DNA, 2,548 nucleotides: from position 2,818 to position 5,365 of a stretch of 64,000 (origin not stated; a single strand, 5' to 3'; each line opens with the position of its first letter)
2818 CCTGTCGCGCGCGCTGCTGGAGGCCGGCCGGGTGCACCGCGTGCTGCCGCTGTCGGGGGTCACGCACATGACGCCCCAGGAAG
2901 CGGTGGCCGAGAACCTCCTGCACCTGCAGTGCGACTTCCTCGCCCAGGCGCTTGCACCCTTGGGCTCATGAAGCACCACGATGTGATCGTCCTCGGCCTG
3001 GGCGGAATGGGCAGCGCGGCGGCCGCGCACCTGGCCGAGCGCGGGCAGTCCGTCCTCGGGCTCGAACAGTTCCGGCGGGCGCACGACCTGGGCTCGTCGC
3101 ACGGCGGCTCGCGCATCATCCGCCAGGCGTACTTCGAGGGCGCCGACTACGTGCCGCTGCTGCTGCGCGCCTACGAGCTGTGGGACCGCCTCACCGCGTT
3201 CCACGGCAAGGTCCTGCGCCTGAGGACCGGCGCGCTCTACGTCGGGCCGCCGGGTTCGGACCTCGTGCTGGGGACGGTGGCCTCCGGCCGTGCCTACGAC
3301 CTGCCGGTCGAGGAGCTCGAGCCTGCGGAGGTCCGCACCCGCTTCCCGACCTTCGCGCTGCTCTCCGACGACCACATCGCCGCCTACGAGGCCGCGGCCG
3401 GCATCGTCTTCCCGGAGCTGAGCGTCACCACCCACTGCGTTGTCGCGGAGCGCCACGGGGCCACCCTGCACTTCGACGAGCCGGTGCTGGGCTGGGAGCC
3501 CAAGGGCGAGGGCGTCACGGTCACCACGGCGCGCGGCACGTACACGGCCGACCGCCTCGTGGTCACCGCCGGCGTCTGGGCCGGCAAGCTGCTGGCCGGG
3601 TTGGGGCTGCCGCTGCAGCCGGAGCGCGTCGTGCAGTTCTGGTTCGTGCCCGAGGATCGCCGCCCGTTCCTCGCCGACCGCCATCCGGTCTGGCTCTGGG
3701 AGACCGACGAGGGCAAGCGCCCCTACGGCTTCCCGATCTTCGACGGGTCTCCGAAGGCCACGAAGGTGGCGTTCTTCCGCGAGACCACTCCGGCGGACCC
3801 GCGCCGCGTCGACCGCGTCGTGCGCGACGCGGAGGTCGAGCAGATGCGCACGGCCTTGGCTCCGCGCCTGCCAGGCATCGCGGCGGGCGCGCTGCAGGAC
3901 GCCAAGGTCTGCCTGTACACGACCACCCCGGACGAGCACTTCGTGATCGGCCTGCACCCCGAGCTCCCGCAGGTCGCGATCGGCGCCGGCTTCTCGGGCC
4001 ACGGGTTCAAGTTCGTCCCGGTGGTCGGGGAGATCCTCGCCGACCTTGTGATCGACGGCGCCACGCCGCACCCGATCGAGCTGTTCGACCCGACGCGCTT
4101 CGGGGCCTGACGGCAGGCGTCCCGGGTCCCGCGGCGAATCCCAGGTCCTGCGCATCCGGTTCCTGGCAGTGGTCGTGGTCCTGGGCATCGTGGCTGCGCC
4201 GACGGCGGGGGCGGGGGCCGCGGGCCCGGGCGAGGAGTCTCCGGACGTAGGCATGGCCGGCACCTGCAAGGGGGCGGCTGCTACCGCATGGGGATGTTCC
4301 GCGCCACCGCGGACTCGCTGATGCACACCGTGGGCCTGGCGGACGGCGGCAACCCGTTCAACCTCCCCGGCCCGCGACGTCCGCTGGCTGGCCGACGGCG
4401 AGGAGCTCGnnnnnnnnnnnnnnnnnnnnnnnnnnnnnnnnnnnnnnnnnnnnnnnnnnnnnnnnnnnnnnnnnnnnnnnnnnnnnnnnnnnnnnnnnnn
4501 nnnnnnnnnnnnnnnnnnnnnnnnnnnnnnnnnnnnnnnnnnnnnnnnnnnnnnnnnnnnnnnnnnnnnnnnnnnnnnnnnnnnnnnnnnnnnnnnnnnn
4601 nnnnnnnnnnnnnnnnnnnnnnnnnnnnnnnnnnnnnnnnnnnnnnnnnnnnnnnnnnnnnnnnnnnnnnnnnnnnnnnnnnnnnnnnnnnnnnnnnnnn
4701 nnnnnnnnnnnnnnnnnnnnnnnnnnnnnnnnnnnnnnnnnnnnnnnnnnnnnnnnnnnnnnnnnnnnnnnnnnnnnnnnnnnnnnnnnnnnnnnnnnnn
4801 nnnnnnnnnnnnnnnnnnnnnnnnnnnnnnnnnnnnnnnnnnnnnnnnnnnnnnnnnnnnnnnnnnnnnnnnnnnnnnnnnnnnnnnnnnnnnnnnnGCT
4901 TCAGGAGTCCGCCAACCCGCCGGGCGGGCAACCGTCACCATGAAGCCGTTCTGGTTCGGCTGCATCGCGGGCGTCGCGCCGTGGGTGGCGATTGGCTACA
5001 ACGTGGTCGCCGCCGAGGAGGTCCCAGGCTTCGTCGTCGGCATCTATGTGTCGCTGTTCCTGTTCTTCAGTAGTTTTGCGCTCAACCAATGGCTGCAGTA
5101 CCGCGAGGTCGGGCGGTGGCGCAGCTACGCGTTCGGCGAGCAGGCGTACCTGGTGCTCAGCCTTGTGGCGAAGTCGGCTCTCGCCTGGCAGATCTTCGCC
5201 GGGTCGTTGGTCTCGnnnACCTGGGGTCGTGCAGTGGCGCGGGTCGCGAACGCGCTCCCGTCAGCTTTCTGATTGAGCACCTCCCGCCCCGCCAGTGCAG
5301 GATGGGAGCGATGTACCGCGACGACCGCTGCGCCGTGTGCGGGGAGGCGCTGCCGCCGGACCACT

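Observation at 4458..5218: Heliorhodopsin gene in a high-GC actinobacterial context, split by a single frame break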

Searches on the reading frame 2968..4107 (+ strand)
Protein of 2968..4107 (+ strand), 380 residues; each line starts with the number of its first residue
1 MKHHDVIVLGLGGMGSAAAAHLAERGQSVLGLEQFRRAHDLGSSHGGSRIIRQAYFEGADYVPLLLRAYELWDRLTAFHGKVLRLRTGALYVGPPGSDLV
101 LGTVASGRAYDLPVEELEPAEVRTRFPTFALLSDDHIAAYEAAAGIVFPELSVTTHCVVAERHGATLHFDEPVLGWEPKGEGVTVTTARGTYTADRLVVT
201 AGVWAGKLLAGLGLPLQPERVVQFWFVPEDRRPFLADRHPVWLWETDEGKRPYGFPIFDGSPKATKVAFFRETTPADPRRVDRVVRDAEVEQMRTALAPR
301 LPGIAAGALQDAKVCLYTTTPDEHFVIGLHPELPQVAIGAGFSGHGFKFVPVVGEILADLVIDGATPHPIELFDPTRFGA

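Call 62: search_protein_families(library=ncbifam, proteins=[window:2968-4107:+], max_evalue=0.001)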
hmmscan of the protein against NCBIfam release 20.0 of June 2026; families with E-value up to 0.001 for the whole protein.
window:2968-4107:+ (380 aa): 12 families
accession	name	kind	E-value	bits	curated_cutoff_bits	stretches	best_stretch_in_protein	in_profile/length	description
NF008425.0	PRK11259.1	equivalog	1.7e-130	435.3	257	1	2-379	3-376/377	N-methyl-L-tryptophan oxidase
TIGR01377.1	soxA_mon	subfamily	1.5e-83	280.7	479.65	1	4-378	1-375/381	amino oxidase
TIGR02352.1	thiamin_ThiO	equivalog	2.8e-09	36.6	250.8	1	6-216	1-218/351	glycine oxidase ThiO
TIGR01373.1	soxB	subfamily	1.1e-07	31.1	529.45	1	2-235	29-270/407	sarcosine oxidase subunit beta family protein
TIGR03364.1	HpnW_proposed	hypoth_equivalog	3.1e-07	29.8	285.1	1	5-207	2-199/365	TIGR03364 family FAD-dependent oxidoreductase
NF050086.1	pipecolate_AmaA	exception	1.1e-06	27.6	600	0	140-204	172-236/425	L-pipecolate oxidase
TIGR02032.1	GG-red-SF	subfamily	2.3e-06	27.5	158.8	1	5-35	2-32/297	geranylgeranyl reductase family protein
NF001933.0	PRK00711.1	subfamily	8.2e-06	25.1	383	0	159-215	210-267/429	D-amino acid dehydrogenase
NF008726.1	PRK11728.1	equivalog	0.00013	21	299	1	106-215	107-212/389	L-2-hydroxyglutarate oxidase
NF002480.1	PRK01747.1-1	equivalog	0.00016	20.3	540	0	3-34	248-279/645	bifunctional tRNA (5-methylaminomethyl-2-thiouridine)(34)-methyltransferase MnmC2/FAD-dependent 5-carboxymethylaminomethyl-2-thiouridine(34)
TIGR03197.1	MnmC_Cterm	equivalog_domain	0.00033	19.8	174.2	0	140-219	138-217/400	FAD-dependent 5-carboxymethylaminomethyl-2-thiouridine(34) oxidoreductase MnmC1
NF005511.0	PRK07121.1-4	equivalog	0.00067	18.2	466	1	2-36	19-53/553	FAD-binding protein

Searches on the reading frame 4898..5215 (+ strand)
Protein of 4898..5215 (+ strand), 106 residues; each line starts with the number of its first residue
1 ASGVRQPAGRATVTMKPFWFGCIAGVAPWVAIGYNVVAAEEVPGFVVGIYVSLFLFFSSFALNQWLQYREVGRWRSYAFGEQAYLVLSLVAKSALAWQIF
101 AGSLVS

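Call 7: search_protein_families(library=pfam, proteins=[window:4898-5215:+], max_evalue=0.01)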
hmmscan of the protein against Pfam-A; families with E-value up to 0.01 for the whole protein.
window:4898-5215:+ (106 aa): 1 family
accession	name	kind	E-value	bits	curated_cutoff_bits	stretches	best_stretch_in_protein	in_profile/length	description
PF18761.7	Heliorhodopsin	-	8.5e-43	146.9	26.7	1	12-104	147-242/242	Heliorhodopsin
